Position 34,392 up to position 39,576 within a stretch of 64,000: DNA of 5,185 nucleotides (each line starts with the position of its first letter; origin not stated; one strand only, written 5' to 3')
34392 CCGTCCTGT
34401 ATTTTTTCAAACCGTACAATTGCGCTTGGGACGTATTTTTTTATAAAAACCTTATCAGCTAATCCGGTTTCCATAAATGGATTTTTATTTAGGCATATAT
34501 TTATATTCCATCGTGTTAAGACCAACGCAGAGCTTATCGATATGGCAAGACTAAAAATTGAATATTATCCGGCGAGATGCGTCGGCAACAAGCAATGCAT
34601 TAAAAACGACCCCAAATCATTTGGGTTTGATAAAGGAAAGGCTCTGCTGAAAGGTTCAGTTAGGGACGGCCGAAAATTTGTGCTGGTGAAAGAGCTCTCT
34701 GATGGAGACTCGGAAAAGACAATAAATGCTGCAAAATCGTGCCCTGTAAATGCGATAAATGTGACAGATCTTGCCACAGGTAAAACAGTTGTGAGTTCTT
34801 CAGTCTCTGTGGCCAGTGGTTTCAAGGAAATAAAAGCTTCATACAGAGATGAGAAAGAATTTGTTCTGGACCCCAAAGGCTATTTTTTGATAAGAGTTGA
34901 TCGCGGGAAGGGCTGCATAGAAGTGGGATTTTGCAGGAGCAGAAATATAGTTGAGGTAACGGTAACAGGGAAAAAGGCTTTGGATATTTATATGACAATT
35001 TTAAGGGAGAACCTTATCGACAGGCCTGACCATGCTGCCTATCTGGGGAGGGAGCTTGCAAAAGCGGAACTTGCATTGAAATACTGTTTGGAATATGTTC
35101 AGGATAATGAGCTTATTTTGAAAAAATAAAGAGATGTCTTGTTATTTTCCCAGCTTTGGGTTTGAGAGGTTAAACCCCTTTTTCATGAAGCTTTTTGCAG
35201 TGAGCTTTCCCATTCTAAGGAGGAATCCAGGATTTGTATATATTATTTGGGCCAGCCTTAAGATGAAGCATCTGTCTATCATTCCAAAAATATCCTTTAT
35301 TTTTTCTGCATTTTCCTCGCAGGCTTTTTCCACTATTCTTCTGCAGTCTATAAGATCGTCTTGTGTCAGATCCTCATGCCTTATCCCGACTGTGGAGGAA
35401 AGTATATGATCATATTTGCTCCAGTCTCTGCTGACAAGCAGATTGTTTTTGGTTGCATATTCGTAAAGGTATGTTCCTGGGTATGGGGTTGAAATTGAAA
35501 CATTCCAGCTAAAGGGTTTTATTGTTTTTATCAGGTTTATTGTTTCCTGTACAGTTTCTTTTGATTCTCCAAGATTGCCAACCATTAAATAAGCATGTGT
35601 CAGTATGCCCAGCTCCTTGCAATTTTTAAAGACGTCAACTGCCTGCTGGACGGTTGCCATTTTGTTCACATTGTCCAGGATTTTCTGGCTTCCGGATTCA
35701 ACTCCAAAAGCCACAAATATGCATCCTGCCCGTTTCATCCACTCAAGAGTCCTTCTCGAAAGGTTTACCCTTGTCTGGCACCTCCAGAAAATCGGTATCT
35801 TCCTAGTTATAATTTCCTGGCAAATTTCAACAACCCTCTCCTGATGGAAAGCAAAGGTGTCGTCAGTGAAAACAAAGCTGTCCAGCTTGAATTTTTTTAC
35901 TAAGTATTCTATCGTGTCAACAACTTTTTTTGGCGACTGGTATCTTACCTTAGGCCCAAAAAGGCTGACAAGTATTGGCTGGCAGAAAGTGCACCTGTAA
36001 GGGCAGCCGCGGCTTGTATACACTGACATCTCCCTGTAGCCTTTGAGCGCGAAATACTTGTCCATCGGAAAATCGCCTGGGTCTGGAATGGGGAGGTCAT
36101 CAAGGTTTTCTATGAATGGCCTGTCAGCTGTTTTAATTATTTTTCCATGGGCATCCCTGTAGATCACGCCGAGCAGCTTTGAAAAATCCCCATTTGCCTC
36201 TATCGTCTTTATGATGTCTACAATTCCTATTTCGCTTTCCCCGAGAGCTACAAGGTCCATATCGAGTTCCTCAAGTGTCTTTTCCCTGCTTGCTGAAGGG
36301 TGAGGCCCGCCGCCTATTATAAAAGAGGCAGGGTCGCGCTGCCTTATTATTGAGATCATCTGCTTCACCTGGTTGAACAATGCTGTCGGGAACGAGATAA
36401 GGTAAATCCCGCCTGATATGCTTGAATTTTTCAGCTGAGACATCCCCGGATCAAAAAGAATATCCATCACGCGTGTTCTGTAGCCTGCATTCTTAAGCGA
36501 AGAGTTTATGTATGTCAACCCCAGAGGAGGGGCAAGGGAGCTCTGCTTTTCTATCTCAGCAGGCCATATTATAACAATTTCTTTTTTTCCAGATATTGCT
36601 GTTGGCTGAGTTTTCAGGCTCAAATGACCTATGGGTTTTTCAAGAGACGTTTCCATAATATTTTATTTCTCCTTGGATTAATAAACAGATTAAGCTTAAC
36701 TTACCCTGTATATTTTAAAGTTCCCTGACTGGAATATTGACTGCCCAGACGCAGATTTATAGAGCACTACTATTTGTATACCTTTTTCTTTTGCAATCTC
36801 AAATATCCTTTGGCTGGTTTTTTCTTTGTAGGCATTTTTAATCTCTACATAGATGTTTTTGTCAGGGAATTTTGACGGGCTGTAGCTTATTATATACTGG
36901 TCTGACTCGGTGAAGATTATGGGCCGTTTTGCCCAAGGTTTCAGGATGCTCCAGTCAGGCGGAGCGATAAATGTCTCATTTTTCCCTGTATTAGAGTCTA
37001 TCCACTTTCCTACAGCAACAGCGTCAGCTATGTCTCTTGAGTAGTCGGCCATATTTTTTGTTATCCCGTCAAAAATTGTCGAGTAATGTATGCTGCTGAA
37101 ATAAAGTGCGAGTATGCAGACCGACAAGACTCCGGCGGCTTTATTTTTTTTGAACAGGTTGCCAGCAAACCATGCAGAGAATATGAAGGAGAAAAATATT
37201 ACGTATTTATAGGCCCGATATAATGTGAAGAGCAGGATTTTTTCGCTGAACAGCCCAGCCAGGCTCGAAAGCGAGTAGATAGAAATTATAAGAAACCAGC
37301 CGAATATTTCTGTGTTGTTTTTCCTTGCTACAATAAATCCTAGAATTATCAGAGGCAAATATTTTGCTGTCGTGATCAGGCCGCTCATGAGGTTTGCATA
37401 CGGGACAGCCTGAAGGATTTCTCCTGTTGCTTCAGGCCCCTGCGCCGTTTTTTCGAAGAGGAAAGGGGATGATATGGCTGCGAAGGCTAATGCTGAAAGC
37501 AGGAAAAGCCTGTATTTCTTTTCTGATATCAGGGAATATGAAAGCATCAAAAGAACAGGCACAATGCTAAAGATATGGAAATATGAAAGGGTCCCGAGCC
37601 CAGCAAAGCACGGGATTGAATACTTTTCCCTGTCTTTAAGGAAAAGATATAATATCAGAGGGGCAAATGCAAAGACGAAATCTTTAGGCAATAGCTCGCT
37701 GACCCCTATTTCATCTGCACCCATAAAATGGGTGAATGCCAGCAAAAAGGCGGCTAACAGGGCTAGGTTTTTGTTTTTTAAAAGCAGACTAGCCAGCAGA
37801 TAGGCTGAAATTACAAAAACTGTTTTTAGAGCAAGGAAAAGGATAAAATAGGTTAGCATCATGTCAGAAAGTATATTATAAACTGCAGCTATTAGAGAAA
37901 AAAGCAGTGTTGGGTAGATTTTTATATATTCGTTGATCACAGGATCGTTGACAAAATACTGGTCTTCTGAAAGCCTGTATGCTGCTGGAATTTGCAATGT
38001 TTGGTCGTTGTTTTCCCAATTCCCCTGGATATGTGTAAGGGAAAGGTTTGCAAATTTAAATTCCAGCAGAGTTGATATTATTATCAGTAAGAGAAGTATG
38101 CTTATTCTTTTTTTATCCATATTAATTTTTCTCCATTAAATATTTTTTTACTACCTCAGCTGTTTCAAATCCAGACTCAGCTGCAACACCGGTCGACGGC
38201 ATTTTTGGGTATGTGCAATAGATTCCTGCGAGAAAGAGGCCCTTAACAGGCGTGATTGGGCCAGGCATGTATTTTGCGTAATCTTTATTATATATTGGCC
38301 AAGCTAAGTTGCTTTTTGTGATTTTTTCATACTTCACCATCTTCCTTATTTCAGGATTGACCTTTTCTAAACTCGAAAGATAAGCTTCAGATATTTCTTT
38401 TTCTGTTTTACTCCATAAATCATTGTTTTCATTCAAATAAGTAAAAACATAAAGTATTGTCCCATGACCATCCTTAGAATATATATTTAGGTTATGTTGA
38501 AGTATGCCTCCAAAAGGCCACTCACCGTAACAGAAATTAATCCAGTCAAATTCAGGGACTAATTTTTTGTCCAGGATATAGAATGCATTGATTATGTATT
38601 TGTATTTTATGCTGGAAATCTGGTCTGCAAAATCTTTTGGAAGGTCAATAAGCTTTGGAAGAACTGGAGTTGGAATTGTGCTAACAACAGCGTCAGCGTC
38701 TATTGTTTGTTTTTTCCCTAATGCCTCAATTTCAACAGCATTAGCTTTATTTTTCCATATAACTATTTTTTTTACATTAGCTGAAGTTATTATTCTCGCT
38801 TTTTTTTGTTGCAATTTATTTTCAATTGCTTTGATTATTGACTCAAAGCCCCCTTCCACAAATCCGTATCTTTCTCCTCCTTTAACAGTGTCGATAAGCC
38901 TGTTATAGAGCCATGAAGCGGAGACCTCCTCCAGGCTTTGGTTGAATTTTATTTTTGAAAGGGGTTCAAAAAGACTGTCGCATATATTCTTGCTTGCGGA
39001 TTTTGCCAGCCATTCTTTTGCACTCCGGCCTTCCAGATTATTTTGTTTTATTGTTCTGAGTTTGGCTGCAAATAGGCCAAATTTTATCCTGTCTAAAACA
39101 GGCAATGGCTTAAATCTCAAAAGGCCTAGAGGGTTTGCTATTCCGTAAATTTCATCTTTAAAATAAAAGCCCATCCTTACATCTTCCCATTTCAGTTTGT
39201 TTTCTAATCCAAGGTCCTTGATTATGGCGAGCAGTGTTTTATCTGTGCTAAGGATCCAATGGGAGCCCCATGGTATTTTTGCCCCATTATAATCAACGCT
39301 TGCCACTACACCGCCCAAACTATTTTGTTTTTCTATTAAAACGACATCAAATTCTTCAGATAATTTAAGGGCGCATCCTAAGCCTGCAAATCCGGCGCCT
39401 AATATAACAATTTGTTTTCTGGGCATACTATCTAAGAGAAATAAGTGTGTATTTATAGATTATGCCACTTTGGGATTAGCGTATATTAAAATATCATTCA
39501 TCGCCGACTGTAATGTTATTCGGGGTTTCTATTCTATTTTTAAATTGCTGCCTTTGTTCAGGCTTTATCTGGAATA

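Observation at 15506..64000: Very large (>45 kb) glycan biosynthesis/decoration island predicting a heavily modified acetamido-sugar glycan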

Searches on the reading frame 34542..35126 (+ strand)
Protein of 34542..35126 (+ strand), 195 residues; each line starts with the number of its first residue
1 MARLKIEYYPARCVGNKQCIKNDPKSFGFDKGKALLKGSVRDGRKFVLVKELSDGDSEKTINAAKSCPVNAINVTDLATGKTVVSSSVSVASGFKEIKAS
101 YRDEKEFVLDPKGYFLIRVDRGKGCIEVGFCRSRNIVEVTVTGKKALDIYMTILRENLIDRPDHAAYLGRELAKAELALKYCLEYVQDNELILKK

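Call 29: search_protein_families(library=pfam, proteins=[window:34542-35126:+], max_evalue=10)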
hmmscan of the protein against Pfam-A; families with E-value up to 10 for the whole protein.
window:34542-35126:+ (195 aa): 6 families
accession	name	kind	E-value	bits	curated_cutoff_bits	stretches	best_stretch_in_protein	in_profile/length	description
PF14251.12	PterinBD-DUF4346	-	2.1e-21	76.9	29.6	1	109-188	1-86/86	PterinBD-DUF4346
PF13459.11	Fer4_15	-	1.3e-09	39.1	22.4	1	11-74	6-66/66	4Fe-4S single cluster domain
PF13370.11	Fer4_13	-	0.00063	20.8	24.5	1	12-74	5-58/58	4Fe-4S single cluster domain of Ferredoxin I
PF03333.19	PapB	-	0.042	14.3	29.4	1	31-87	14-69/91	Adhesin biosynthesis transcription regulatory protein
PF20843.4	Rax2_3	-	0.048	14.3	27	1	124-160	75-113/161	Rax2 third domain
PF06902.16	Fer4_19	-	0.35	11.4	24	1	4-31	6-33/64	Divergent 4Fe-4S mono-cluster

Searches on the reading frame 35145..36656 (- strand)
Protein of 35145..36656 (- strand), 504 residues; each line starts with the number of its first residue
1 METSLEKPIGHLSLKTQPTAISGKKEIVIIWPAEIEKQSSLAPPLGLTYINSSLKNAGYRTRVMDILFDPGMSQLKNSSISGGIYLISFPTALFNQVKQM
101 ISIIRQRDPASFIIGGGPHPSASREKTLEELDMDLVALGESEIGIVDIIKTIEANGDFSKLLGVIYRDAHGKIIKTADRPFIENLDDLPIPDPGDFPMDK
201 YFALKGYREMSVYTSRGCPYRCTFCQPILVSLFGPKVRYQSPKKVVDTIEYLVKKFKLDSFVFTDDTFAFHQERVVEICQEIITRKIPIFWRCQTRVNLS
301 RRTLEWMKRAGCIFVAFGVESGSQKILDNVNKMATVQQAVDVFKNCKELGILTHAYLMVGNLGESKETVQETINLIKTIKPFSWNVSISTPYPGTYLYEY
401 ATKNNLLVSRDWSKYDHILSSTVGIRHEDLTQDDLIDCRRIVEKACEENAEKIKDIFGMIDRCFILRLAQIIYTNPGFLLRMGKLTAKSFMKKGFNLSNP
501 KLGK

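Call 6: search_protein_families(library=pfam, proteins=[window:35145-36656:-], max_evalue=0.001)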
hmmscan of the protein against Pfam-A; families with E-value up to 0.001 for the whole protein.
window:35145-36656:- (504 aa): 2 families
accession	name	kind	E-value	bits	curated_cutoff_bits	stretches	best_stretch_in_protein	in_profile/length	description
PF04055.27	Radical_SAM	-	9.9e-23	81.6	29.5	1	213-376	2-166/166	Radical SAM superfamily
PF02310.24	B12-binding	-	6.8e-10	39.3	32.1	1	42-144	12-116/121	B12 binding domain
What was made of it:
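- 35142..36656 (-): B12-binding radical SAM enzyme. The only one inside the island. Pfam B12-binding and Radical_SAM (call 6).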

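Call 15: search_protein_families(library=ncbifam, proteins=[window:35145-36656:-], max_evalue=0.00001)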
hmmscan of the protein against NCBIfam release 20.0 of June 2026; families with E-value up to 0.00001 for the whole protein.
window:35145-36656:- (504 aa): 24 families
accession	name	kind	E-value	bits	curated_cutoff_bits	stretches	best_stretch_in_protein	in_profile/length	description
TIGR03471.1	HpnJ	equivalog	2.8e-66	224.3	577.6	1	91-437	78-423/472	hopanoid biosynthesis associated radical SAM protein HpnJ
TIGR02026.1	BchE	equivalog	7.6e-52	176.8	481.35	1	41-418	19-402/497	magnesium-protoporphyrin IX monomethyl ester anaerobic oxidative cyclase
TIGR04479.1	bcpD_PhpK_rSAM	subfamily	1.7e-42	145.5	600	1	45-387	73-417/504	PhpK family radical SAM P-methyltransferase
NF050148.1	rSAM_ApyD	equivalog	2.3e-40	138.6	750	1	101-402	94-394/645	RiPP biosynthesis radical SAM protein ApyD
TIGR04072.2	rSAM_ladder_B12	equivalog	5.2e-39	134.1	360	1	44-407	18-378/443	lipid biosynthesis B12-binding/radical SAM protein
NF038361.1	rSAM_Sden_1168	equivalog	2.3e-37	128.8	575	1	95-407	155-479/560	Sden_1168 family B12-binding radical SAM P-methyltransferase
TIGR04014.1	B12_SAM_MJ_0865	equivalog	9.9e-33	113.5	360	1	80-404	37-361/434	methyl-coenzyme M reductase glutamine C-methyltransferase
TIGR04013.1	B12_SAM_MJ_1487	hypoth_equivalog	3.8e-32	111.6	251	2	79-272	41-212/382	TIGR04013 family B12-binding domain/radical SAM domain-containing protein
TIGR03975.1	rSAM_ocin_1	subfamily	1e-30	106.8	281.85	1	102-380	149-431/606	RiPP maturation radical SAM C-methyltransferase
TIGR04385.1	B12_rSAM_cofa1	equivalog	2.6e-30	106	450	1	99-379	88-364/438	B12 lower ligand biosynthesis radical SAM protein BzaD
NF033070.1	rSAM_AprD4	equivalog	6.8e-29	101.1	500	1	40-444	38-429/456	AprD4 family radical SAM diol-dehydratase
TIGR04367.1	HpnR_B12_rSAM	equivalog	1.4e-25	89.8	650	1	44-416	22-386/490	hopanoid C-3 methylase HpnR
NF033712.0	B12_rSAM_KedN5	subfamily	1.3e-18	66.6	700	1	97-282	78-264/624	KedN5 family methylcobalamin-dependent radical SAM C-methyltransferase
TIGR04295.1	B12_rSAM_oligo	hypoth_equivalog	1.4e-17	63.5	400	1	100-336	93-318/422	TIGR04295 family B12-binding domain-containing radical SAM protein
NF040542.1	rSAM_RCCLKC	equivalog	1.8e-16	60.4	450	1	46-352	15-323/423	arsinothricin biosynthesis radical SAM protein ArsL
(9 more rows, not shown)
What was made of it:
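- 35142..36656 (-): Best NCBIfam hit HpnJ, 224 bits, below cutoff (call 15).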

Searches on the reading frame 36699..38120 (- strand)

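Call 6: search_protein_families(library=pfam, proteins=[window:36699-38120:-], max_evalue=0.001)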
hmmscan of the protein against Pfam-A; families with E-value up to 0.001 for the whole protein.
window:36699-38120:- (474 aa): 1 family
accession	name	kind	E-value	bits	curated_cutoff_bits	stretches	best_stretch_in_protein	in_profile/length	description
PF20604.3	DUF6798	-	2.9e-05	24.1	26.9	1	366-404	2-40/61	Domain of unknown function (DUF6798)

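Call 17: search_protein_families(library=ncbifam, proteins=[window:36699-38120:-], max_evalue=0.001)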
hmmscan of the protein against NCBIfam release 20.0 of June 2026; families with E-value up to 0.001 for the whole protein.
window:36699-38120:- (474 aa): 0 families

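Call 29: search_protein_families(library=pfam, proteins=[window:36699-38120:-], max_evalue=10)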
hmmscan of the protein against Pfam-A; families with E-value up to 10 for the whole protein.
window:36699-38120:- (474 aa): 3 families
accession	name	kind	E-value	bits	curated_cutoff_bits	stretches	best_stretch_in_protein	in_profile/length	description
PF20604.3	DUF6798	-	2.9e-05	24.1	26.9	1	366-404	2-40/61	Domain of unknown function (DUF6798)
PF20176.3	DUF6541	-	0.0094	14.7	29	1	67-161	157-254/646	Family of unknown function (DUF6541)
PF12977.12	DUF3861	-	0.37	11.5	27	1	100-134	52-86/90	Domain of Unknown Function with PDB structure (DUF3861)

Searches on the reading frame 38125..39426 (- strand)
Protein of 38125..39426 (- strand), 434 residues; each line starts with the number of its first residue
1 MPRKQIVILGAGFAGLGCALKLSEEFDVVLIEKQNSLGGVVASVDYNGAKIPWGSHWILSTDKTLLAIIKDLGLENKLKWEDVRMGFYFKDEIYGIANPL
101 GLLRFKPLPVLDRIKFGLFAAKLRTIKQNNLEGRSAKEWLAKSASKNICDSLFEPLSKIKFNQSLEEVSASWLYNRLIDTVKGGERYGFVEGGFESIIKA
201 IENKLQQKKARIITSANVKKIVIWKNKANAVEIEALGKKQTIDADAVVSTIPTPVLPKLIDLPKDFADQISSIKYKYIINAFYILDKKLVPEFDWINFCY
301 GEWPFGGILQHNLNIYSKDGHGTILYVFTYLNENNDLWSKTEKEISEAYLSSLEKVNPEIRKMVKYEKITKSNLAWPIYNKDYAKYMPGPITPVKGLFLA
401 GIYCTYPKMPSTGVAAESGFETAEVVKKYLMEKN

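Call 6: search_protein_families(library=pfam, proteins=[window:38125-39426:-], max_evalue=0.001)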
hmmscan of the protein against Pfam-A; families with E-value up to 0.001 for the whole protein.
window:38125-39426:- (434 aa): 7 families
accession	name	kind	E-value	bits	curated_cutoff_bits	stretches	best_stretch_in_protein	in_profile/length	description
PF01593.30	Amino_oxidase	-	2.6e-35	123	19.8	1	13-426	1-442/443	Flavin containing amine oxidoreductase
PF13450.12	NAD_binding_8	-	1.1e-12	48.4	21.9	1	8-70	1-66/68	NAD(P)-binding Rossmann-like domain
PF07992.20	Pyr_redox_2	-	3.7e-07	30.3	26.1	1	5-40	2-40/291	Pyridine nucleotide-disulphide oxidoreductase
PF01266.30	DAO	-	4.9e-07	30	27.9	1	6-38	2-35/353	FAD dependent oxidoreductase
PF03486.20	HI0933_like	-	0.00011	22.2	50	0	5-38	2-36/244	HI0933-like protein Rossmann domain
PF01946.23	Thi4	-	0.0003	20.5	26.2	1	5-40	19-56/235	Thi4 family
PF00890.30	FAD_binding_2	-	0.00098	18.8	20.4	0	6-39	2-36/414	FAD binding domain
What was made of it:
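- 38122..39426 (-): FAD oxidoreductase, amine-oxidase/phytoene-desaturase fold. Pfam Amino_oxidase E 3e-35 (call 6).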

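Call 16: search_protein_families(library=ncbifam, proteins=[window:38125-39426:-], max_evalue=0.00001)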
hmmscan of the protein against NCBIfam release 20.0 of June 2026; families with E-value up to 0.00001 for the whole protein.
window:38125-39426:- (434 aa): 20 families
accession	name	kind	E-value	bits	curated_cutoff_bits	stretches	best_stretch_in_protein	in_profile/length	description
NF005560.0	PRK07233.1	equivalog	2.5e-93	313.3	252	1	5-428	2-430/435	hypothetical protein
TIGR03467.1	HpnE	equivalog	1e-31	110.7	283.05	1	6-426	1-428/430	hydroxysqualene dehydroxylase HpnE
NF005548.0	PRK07208.1-4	equivalog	4.2e-21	75.1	389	2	189-385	206-406/488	hypothetical protein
NF005547.0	PRK07208.1-3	equivalog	1.7e-20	73.3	380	1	3-382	4-394/465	hypothetical protein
TIGR02731.1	phytoene_desat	equivalog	4e-20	72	569.4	1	5-426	1-452/453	15-cis-phytoene desaturase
TIGR00562.1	proto_IX_ox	equivalog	3.7e-19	68.7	97.85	1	3-157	2-161/470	protoporphyrinogen oxidase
NF005546.0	PRK07208.1-2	equivalog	4e-16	58.7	418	1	2-67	3-70/527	hypothetical protein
NF005545.0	PRK07208.1-1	equivalog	3.6e-15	55.3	451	1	5-177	9-179/504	hypothetical protein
NF008845.0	PRK11883.1-5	equivalog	3.6e-14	51.9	560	1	3-88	4-96/468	protoporphyrinogen oxidase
NF008841.0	PRK11883.1-1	equivalog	9e-11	41.3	517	1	4-83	4-88/453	protoporphyrinogen oxidase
NF053556.1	prodigi_MAP_PigB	equivalog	2.6e-10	39.3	850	0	5-88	156-240/659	prodigiosin MAP biosynthesis oxidoreductase PigB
TIGR02732.1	zeta_caro_desat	equivalog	3.8e-10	39.3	622.15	0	5-81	1-79/474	9,9'-di-cis-zeta-carotene desaturase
TIGR02734.1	crtI_fam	subfamily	5.4e-10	38.6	238.1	0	6-60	1-56/504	phytoene desaturase family protein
NF058655.1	CrtID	equivalog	3.6e-09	36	640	0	6-59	1-55/478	bifunctional phytoene desaturase/3,4-desaturase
NF045637.1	carotdesatCrtDProt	equivalog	3.6e-09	35.7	580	0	6-54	1-50/485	1-hydroxycarotenoid 3,4-desaturase CrtD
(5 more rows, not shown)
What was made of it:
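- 38122..39426 (-): NF005560 313 bits, above cutoff (call 16).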

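Call 60: search_solved_structures(query=window:38125-39426:-, max_evalue=0.001)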
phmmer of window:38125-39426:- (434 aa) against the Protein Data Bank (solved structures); distinct sequences matched with E-value up to 0.001: 16.
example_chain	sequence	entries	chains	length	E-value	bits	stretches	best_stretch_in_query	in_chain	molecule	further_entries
7eme_A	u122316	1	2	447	1.8e-10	43.6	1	3-285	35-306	NAD(P)/FAD-dependent oxidoreductase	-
5mog_A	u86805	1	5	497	3.5e-10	42.6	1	5-429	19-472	Phytoene dehydrogenase, chloroplastic/chromoplastic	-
3ka7_A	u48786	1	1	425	1.5e-06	30.6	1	6-251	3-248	Oxidoreductase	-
3nrn_A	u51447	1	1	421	4.4e-06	29.1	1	6-233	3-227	uncharacterized protein PF1083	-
3i6d_A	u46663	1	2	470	0.00012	24.4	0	3-121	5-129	Protoporphyrinogen oxidase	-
8p84_A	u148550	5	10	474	0.00013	24.2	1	5-76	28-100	Monoamine oxidase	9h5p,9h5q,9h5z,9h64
3lov_A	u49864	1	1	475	0.00022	23.5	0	2-88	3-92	Protoporphyrinogen oxidase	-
2yg6_A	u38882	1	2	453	0.0004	22.6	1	4-79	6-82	PUTRESCINE OXIDASE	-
2b9w_A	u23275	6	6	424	0.00046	22.4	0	5-71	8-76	putative aminooxidase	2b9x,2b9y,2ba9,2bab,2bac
2c73_A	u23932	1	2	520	0.00079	21.6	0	5-120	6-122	AMINE OXIDASE (FLAVIN-CONTAINING) B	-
1gos_A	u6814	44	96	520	0.0008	21.6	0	5-120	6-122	MONOAMINE OXIDASE | AMINE OXIDASE [FLAVIN-CONTAINING] B | AMINE OXIDASE (FLAVIN-CONTAINING) B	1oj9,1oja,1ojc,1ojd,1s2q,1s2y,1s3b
2c72_A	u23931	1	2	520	0.00081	21.6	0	5-120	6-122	AMINE OXIDASE (FLAVIN-CONTAINING) B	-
2c76_A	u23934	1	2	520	0.00081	21.6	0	5-120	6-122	AMINE OXIDASE (FLAVIN-CONTAINING) B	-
2c75_A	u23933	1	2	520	0.00081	21.6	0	5-120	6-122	AMINE OXIDASE (FLAVIN-CONTAINING) B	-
2xfu_A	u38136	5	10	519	0.00087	21.5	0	5-120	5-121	Amine oxidase [flavin-containing] B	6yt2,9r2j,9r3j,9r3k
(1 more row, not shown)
